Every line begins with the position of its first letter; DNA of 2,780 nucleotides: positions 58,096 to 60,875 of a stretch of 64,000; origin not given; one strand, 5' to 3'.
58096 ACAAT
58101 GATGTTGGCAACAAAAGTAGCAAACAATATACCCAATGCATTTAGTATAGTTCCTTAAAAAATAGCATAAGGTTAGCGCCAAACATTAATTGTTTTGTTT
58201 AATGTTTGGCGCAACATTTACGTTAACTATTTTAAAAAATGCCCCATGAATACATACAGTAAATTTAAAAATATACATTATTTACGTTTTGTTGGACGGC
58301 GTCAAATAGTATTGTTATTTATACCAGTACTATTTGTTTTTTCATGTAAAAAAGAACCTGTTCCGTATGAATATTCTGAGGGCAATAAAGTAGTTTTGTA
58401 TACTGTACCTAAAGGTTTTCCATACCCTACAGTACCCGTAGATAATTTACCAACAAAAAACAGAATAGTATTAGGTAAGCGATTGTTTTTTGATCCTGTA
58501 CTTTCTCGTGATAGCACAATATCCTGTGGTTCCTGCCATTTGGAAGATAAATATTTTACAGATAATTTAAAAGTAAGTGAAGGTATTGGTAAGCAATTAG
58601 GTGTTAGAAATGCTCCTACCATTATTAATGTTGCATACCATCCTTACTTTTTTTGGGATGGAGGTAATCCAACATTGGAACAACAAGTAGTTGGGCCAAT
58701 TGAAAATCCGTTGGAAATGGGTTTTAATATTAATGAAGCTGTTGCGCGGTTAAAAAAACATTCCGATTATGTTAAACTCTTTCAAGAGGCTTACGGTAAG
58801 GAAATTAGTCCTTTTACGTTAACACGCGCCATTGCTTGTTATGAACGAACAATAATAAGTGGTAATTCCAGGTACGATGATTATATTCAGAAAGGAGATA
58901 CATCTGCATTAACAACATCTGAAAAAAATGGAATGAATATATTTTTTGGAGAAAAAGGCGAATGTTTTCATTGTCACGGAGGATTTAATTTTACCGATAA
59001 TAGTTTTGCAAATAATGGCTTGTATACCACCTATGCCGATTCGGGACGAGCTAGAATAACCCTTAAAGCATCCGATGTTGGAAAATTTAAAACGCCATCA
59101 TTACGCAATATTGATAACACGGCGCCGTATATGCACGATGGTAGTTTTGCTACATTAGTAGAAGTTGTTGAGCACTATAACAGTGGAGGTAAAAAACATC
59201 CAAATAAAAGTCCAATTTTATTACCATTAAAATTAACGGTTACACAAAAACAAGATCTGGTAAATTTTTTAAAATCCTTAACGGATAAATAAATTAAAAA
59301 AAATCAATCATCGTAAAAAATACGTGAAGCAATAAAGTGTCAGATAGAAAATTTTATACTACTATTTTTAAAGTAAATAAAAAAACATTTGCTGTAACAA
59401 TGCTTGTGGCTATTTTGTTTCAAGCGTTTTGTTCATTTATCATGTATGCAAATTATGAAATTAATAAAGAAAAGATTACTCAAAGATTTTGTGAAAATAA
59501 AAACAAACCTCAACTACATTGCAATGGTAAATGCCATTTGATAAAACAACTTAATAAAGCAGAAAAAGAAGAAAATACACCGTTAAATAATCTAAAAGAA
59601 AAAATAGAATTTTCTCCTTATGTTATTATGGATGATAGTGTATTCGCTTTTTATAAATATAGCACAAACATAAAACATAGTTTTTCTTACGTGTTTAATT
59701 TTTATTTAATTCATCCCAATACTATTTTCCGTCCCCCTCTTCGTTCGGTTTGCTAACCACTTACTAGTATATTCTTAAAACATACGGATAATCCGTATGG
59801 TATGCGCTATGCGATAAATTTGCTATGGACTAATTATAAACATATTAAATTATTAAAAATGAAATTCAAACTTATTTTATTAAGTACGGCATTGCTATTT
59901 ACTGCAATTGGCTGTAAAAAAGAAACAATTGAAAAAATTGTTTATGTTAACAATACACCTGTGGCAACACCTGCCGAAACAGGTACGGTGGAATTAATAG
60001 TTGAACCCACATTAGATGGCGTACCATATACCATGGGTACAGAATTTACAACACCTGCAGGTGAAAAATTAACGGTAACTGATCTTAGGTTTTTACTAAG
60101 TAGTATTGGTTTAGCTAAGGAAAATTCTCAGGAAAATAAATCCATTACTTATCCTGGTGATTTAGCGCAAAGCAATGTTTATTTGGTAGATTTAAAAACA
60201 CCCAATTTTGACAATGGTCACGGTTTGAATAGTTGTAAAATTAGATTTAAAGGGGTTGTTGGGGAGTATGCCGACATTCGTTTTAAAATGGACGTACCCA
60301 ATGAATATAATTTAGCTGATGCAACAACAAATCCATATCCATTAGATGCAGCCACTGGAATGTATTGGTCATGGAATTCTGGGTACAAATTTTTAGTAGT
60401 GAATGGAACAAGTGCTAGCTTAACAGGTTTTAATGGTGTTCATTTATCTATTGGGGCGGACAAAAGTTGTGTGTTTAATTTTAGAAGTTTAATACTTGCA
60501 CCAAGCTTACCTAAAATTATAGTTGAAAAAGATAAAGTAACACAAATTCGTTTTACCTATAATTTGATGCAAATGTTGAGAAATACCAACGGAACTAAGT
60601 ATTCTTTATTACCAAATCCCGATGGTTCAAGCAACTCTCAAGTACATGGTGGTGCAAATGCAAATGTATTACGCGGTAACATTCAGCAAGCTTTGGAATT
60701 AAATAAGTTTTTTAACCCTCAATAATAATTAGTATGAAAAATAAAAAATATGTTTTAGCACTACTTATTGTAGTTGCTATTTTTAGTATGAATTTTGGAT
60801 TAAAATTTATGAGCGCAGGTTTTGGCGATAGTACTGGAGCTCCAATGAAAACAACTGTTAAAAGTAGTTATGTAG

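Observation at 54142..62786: Duplicated MbnP/MbnH-type modules with unusual partners: candidate undescribed Bacteroidota metal (copper?) acquisition or maturation system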

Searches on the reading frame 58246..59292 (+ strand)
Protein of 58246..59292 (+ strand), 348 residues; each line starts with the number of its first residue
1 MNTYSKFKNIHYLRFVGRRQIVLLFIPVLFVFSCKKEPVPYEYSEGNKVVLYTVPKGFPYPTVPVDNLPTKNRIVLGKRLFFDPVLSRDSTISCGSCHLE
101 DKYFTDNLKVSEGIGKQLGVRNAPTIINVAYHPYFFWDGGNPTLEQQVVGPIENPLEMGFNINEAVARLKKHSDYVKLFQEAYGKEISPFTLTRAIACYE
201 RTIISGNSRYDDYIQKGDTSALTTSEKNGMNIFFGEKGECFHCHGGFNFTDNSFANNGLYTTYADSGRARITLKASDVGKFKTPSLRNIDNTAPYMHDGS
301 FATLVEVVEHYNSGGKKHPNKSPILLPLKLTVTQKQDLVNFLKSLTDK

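Call 3: search_protein_families(library=pfam, proteins=[window:58246-59292:+], max_evalue=0.01)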
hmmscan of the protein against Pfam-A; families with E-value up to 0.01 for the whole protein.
window:58246-59292:+ (348 aa): 3 families
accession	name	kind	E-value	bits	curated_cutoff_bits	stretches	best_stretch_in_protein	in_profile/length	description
PF03150.19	CCP_MauG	-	3.5e-55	187.2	25.6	1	72-216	2-146/149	Di-haem cytochrome c peroxidase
PF21419.2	RoxA-like_Cyt-c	-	0.00032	20.6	26.7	1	283-309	4-30/39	RoxA-like, cytochrome c-like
PF00034.26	Cytochrom_C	-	0.00065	21.4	21.3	0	239-345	11-89/90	Cytochrome c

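Call 4: search_protein_families(library=ncbifam, proteins=[window:58246-59292:+], max_evalue=0.01)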
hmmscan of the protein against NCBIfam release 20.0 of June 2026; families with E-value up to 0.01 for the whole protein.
window:58246-59292:+ (348 aa): 6 families
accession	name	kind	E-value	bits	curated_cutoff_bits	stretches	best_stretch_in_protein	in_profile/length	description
TIGR04039.1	MXAN_0977_Heme2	hypoth_equivalog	1.5e-90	303.7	362.85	1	63-348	1-324/336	MbnH family di-heme enzyme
TIGR03791.1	TTQ_mauG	equivalog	1.8e-62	211.2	443.85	1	70-346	2-279/291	tryptophan tryptophylquinone biosynthesis enzyme MauG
TIGR03981.2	SAM_quin_mod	hypoth_equivalog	4.1e-41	141.2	340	2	172-311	210-358/411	His-Xaa-Ser system-associated MauG-like protein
NF052341.1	hydrazine_gamma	equivalog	3.5e-11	42.7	625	1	278-345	278-339/339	hydrazine synthase subunit gamma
NF052342.1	hydrazine_BC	exception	1.4e-06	26.8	1250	1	278-345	629-690/690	hydrazine synthase subunit beta-gamma fusion subunit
NF040606.1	CytoC_perox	subfamily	0.002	17.4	150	1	274-308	425-453/524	di-heme-cytochrome C peroxidase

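Call 71: search_solved_structures(query=window:58246-59292:+, max_evalue=1e-10, show_alignments=1)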
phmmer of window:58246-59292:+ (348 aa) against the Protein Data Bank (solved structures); distinct sequences matched with E-value up to 1e-10: 29.
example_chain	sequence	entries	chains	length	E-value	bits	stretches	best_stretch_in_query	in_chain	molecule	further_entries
6e1c_A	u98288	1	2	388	1.7e-58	201.9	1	52-348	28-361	Di-heme enzyme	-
9qdt_A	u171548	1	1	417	6.8e-44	153.8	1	55-308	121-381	Probable cytochrome c peroxidase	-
1iqc_A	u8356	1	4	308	2.3e-43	152.1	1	73-310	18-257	di-heme peroxidase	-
1nml_A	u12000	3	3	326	3.7e-43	151.4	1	60-309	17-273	di-haem cytochrome c peroxidase | Cytochrome c peroxidase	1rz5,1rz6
3o5c_A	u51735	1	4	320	5.5e-42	147.6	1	68-346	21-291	Cytochrome c551 peroxidase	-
6qkn_A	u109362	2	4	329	1.9e-41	145.8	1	70-307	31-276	Cytochrome-c peroxidase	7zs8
6fu3_A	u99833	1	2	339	2.1e-41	145.6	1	70-307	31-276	Protein CcpR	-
4aal_A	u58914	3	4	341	2.6e-40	142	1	60-309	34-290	CYTOCHROME C551 PEROXIDASE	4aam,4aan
4aao_A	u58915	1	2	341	3.6e-40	141.6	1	60-309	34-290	CYTOCHROME C551 PEROXIDASE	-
3hq9_A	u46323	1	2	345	5e-40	141.1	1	67-311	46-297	Cytochrome c551 peroxidase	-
3hq8_A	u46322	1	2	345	1.3e-39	139.7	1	67-311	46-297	Cytochrome c551 peroxidase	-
2c1u_A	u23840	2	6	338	2.7e-39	138.7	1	70-313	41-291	DI-HAEM CYTOCHROME C PEROXIDASE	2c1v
1zzh_A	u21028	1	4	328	5.5e-39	137.7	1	61-308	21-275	cytochrome c peroxidase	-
3hq6_A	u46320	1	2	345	6.5e-39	137.4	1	67-311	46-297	Cytochrome c551 peroxidase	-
1eb7_A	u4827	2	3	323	2.1e-38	135.8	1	72-308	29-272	CYTOCHROME C551 PEROXIDASE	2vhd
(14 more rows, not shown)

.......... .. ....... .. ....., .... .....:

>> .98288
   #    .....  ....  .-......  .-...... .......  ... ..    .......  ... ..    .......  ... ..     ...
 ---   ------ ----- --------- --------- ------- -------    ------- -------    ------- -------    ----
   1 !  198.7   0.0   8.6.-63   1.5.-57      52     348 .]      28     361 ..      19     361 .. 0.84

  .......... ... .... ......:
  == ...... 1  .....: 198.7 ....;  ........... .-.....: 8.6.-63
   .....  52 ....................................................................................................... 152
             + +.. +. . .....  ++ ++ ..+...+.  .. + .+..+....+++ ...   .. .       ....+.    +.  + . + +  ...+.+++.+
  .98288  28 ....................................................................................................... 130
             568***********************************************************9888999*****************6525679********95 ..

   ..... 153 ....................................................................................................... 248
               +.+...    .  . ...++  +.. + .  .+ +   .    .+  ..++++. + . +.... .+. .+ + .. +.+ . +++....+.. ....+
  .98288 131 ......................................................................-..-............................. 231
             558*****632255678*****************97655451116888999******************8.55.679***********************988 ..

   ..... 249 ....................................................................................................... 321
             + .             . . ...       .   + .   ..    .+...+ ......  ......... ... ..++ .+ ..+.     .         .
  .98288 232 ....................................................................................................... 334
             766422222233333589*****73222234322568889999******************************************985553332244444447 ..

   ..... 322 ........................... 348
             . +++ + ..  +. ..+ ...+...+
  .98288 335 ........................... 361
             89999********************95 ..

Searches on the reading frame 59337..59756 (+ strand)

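Call 3: search_protein_families(library=pfam, proteins=[window:59337-59756:+], max_evalue=0.01)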
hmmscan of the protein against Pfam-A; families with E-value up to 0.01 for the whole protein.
window:59337-59756:+ (139 aa): 0 families

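Call 4: search_protein_families(library=ncbifam, proteins=[window:59337-59756:+], max_evalue=0.01)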
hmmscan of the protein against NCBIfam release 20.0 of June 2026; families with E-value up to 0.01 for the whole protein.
window:59337-59756:+ (139 aa): 0 families

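Call 6: search_protein_families(library=pfam, proteins=[window:59337-59756:+], max_evalue=10)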
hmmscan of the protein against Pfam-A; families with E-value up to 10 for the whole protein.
window:59337-59756:+ (139 aa): 1 family
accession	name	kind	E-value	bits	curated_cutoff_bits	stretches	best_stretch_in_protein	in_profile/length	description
PF06212.17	GRIM-19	-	0.053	13.9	25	1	20-87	29-98/132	GRIM-19 protein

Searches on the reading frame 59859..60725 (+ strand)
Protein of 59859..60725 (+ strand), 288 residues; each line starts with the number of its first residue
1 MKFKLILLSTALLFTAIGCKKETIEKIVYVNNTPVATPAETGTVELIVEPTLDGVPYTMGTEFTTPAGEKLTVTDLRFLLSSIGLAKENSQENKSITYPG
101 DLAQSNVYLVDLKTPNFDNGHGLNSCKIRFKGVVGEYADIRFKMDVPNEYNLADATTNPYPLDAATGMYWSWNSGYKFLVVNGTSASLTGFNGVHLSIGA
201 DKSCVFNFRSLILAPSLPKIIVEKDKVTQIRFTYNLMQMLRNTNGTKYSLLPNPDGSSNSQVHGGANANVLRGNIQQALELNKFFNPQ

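Call 3: search_protein_families(library=pfam, proteins=[window:59859-60725:+], max_evalue=0.01)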
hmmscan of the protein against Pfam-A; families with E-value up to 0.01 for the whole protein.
window:59859-60725:+ (288 aa): 1 family
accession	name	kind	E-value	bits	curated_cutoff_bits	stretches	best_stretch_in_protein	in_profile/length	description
PF20243.3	MbnP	-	4.6e-27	95.6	27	1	41-245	1-181/189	MbnP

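Call 4: search_protein_families(library=ncbifam, proteins=[window:59859-60725:+], max_evalue=0.01)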
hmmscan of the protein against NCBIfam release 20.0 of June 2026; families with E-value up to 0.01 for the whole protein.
window:59859-60725:+ (288 aa): 1 family
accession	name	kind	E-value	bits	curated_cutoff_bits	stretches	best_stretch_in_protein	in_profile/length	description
TIGR04052.2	MbnP_like_WxW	equivalog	6e-21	75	140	1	60-244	18-209/257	MbnP family copper-binding protein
